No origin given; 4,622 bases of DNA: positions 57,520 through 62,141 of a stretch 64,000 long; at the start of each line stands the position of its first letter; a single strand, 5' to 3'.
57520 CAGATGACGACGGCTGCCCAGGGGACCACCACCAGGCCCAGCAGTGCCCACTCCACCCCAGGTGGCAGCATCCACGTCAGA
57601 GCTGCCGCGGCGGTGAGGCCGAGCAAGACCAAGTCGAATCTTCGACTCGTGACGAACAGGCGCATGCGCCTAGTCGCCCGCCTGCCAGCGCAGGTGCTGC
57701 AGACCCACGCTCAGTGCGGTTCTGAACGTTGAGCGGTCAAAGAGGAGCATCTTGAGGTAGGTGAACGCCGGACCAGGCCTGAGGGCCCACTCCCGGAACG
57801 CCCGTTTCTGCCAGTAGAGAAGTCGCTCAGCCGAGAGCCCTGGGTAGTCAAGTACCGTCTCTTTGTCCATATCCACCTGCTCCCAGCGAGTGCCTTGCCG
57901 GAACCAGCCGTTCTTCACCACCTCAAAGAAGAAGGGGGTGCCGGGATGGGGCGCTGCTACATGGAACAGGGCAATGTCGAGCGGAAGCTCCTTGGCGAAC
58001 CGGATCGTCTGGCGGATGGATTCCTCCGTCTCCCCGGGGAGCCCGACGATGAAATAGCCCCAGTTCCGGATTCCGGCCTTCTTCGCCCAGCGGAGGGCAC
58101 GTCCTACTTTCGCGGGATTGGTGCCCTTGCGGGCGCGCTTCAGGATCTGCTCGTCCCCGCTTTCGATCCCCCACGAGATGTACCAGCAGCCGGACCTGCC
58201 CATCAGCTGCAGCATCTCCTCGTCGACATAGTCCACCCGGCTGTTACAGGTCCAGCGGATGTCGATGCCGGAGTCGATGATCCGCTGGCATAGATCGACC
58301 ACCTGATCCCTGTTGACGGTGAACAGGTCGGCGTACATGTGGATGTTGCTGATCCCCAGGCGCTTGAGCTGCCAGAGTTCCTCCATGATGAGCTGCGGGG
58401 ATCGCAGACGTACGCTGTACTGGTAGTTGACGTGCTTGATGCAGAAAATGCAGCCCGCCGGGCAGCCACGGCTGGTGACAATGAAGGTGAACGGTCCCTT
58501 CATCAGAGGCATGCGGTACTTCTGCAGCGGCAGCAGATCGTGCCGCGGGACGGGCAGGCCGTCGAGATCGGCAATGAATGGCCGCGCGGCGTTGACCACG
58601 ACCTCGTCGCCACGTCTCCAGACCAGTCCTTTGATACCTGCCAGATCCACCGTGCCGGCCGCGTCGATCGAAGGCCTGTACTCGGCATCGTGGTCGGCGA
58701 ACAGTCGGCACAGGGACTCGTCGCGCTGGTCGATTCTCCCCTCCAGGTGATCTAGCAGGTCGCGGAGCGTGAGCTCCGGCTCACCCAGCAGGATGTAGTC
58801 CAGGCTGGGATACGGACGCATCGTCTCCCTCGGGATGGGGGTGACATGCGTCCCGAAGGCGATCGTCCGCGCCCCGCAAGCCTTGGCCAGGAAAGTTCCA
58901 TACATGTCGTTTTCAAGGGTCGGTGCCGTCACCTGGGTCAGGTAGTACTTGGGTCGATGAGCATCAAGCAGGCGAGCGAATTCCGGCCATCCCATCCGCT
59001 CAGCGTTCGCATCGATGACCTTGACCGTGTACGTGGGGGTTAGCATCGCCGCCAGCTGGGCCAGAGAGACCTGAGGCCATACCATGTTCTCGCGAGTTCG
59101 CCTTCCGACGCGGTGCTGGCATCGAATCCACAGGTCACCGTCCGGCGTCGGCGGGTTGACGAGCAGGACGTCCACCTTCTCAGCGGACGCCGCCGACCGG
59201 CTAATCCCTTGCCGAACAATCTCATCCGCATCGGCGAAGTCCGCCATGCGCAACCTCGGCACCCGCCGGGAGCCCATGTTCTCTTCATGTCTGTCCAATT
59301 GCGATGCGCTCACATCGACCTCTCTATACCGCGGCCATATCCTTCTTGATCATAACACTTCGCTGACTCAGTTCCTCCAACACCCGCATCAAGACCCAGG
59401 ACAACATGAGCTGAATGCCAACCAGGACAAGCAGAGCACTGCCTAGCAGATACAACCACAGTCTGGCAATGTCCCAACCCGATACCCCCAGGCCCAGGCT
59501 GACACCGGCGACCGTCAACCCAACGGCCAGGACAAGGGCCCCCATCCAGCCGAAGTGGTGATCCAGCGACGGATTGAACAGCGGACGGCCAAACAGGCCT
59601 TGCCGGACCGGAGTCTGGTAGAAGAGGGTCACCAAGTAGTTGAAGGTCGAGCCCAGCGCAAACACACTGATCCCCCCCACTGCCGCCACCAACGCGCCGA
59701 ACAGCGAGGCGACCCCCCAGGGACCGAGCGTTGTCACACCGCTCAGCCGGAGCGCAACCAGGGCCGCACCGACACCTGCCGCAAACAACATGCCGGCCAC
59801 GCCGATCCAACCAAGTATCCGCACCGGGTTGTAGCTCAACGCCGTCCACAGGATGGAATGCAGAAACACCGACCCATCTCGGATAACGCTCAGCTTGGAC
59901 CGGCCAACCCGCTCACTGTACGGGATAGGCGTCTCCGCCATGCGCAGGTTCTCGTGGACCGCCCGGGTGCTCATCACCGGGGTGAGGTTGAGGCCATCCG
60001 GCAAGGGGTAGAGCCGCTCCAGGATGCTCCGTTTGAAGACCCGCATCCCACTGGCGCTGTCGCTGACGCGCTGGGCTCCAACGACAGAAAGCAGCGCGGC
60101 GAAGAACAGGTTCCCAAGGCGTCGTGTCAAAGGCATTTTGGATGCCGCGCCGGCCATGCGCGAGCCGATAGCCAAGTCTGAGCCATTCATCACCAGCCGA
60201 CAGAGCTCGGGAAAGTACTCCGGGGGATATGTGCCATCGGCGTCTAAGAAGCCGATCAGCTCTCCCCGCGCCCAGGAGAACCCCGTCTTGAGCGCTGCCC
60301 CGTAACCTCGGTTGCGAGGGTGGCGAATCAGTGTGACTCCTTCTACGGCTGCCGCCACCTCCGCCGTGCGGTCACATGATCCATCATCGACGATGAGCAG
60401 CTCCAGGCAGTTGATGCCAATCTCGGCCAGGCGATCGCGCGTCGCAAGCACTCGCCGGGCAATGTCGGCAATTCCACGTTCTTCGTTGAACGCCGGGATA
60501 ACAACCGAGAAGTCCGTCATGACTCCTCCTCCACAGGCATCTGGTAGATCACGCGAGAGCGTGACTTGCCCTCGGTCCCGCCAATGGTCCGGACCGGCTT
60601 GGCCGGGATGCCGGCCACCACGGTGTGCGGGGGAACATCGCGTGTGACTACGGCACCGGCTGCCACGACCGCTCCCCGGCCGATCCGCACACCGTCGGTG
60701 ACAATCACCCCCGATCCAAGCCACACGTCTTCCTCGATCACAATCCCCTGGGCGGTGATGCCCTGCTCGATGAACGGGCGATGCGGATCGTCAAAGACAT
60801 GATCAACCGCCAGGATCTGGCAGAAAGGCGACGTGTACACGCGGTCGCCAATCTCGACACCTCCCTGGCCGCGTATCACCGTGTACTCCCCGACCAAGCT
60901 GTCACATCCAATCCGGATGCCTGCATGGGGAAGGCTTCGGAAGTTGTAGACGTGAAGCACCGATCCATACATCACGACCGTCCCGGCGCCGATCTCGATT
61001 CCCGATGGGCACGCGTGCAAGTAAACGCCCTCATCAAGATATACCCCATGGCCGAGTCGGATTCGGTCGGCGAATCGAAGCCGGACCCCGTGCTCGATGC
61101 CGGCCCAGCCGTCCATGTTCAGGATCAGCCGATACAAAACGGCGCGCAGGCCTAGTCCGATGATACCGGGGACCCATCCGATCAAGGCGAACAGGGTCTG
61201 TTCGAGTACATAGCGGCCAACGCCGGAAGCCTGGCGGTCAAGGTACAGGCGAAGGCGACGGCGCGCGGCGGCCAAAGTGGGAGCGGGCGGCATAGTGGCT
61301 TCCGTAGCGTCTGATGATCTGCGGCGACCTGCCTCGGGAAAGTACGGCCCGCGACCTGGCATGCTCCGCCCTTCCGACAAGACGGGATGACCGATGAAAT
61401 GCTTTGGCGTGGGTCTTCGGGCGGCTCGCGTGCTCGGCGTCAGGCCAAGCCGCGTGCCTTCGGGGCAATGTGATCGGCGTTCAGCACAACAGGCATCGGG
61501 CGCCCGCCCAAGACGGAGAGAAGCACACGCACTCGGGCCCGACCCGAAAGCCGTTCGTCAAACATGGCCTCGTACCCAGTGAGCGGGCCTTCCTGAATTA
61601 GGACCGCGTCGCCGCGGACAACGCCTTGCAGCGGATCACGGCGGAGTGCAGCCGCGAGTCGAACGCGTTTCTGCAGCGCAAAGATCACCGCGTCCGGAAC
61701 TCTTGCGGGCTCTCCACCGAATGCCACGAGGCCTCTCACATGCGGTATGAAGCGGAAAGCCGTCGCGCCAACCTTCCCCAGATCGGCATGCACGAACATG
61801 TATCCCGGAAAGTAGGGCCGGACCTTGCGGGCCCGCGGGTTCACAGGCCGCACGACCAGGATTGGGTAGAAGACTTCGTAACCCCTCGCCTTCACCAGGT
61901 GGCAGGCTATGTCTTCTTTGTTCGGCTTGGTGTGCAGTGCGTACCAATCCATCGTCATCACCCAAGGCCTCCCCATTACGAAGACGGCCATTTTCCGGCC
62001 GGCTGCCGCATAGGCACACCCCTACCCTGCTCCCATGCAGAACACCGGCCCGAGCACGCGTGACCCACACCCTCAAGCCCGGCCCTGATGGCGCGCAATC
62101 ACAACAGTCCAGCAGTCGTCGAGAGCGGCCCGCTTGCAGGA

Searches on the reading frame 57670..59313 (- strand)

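Call 10: search_protein_families(library=pfam, proteins=[window:57670-59313:-], max_evalue=0.01)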
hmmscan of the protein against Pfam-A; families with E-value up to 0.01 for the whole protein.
window:57670-59313:- (547 aa): 2 families
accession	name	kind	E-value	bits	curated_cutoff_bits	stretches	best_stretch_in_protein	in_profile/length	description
PF04055.27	Radical_SAM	-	3.5e-28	99.3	29.5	1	278-440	1-166/166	Radical SAM superfamily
PF02310.24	B12-binding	-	8.7e-05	22.8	32.1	1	78-186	11-120/121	B12 binding domain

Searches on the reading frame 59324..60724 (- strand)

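Call 10: search_protein_families(library=pfam, proteins=[window:59324-60724:-], max_evalue=0.01)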
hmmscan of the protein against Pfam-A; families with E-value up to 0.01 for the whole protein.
window:59324-60724:- (466 aa): 3 families
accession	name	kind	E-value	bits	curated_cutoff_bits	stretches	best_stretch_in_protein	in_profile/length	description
PF00535.33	Glycos_transf_2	-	1e-29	104.1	23.3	1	73-238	1-167/168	Glycosyl transferase family 2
PF13641.12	Glyco_tranf_2_3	-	3.4e-06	27.7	27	1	72-185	3-117/230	Glycosyltransferase like family 2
PF10111.15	Glyco_tranf_2_2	-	2.6e-05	24.3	27.3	1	73-177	1-105/276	Glycosyltransferase like family 2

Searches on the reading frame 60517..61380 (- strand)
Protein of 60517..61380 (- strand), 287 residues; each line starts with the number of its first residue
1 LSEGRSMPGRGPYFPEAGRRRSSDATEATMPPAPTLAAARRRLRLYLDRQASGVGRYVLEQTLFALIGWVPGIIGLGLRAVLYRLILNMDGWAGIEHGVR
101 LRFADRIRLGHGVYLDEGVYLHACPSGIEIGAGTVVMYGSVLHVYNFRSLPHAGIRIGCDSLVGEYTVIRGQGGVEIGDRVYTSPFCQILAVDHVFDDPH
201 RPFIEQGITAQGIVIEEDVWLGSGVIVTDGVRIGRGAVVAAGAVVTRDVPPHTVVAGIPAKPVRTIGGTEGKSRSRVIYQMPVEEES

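Call 10: search_protein_families(library=pfam, proteins=[window:60517-61380:-], max_evalue=0.01)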
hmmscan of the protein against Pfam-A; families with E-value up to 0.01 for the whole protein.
window:60517-61380:- (287 aa): 2 families
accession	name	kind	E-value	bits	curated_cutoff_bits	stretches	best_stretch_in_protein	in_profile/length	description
PF00132.30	Hexapep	-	4e-15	55.2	27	1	212-247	1-36/36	Bacterial transferase hexapeptide (six repeats)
PF14602.12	Hexapep_2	-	1.5e-07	31.5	27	1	213-247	2-34/34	Hexapeptide repeat of succinyl-transferase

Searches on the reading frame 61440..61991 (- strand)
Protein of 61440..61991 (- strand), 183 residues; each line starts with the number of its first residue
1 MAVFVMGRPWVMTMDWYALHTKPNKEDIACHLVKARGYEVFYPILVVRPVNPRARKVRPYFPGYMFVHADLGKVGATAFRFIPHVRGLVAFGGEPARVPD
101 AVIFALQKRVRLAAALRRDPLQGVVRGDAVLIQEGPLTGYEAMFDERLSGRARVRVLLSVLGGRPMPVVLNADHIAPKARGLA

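Call 10: search_protein_families(library=pfam, proteins=[window:61440-61991:-], max_evalue=0.01)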
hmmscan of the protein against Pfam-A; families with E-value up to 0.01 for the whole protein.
window:61440-61991:- (183 aa): 1 family
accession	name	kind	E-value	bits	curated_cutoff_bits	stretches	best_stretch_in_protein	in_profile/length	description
PF02357.24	NusG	-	8.9e-16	58.6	22.2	1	14-105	1-91/93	Transcription termination factor nusG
